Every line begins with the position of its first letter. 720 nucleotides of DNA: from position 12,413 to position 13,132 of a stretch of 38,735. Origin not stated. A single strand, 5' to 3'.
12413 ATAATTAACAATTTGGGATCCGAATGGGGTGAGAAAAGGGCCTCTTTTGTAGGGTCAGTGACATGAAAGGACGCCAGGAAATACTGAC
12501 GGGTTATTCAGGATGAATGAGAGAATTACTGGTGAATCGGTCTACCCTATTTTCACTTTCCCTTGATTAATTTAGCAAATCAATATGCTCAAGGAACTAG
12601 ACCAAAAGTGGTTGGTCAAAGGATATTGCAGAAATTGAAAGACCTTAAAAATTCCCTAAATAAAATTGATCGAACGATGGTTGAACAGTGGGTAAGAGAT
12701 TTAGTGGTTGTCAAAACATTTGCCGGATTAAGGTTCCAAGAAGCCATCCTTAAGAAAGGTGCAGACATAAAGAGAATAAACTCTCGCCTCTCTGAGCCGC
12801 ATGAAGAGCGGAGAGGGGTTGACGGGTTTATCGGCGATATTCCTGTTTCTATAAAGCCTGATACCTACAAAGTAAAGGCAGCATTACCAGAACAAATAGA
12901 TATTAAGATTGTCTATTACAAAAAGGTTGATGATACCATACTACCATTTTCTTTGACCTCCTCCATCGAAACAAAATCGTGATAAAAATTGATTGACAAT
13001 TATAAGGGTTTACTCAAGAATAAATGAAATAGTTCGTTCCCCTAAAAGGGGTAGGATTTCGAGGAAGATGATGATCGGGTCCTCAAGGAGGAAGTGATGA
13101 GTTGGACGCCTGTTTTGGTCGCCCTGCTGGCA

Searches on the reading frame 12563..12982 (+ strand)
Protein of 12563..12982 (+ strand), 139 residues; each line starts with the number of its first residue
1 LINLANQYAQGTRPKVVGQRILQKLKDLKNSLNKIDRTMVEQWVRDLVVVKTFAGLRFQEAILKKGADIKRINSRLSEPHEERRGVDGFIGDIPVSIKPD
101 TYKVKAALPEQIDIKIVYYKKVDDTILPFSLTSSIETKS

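Call 3: search_protein_families(library=pfam, proteins=[window:12563-12982:+], max_evalue=1)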
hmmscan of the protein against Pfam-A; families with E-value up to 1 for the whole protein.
window:12563-12982:+ (139 aa): 3 families
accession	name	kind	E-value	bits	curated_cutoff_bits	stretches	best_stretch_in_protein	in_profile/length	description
PF09568.16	RE_MjaI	-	4.6e-41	140.8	22.7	2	20-126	55-162/164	MjaI restriction endonuclease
PF00203.26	Ribosomal_S19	-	0.074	13.3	27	1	15-59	7-48/81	Ribosomal protein S19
PF14846.11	DUF4485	-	0.22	11.9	24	1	20-50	7-38/83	Domain of unknown function (DUF4485)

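Call 4: search_protein_families(library=padloc, proteins=[window:12563-12982:+], max_evalue=1)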
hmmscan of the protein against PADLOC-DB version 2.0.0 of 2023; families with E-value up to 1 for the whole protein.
window:12563-12982:+ (139 aa): 1 family
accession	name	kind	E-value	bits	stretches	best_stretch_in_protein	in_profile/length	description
PDLC03519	REase_II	-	1.7e-33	114.2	2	20-126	96-207/222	Type II restriction enzyme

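Call 5: search_protein_families(library=ncbifam, proteins=[window:12563-12982:+], max_evalue=1)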
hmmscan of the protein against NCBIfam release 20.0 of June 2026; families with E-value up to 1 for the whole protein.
window:12563-12982:+ (139 aa): 0 families
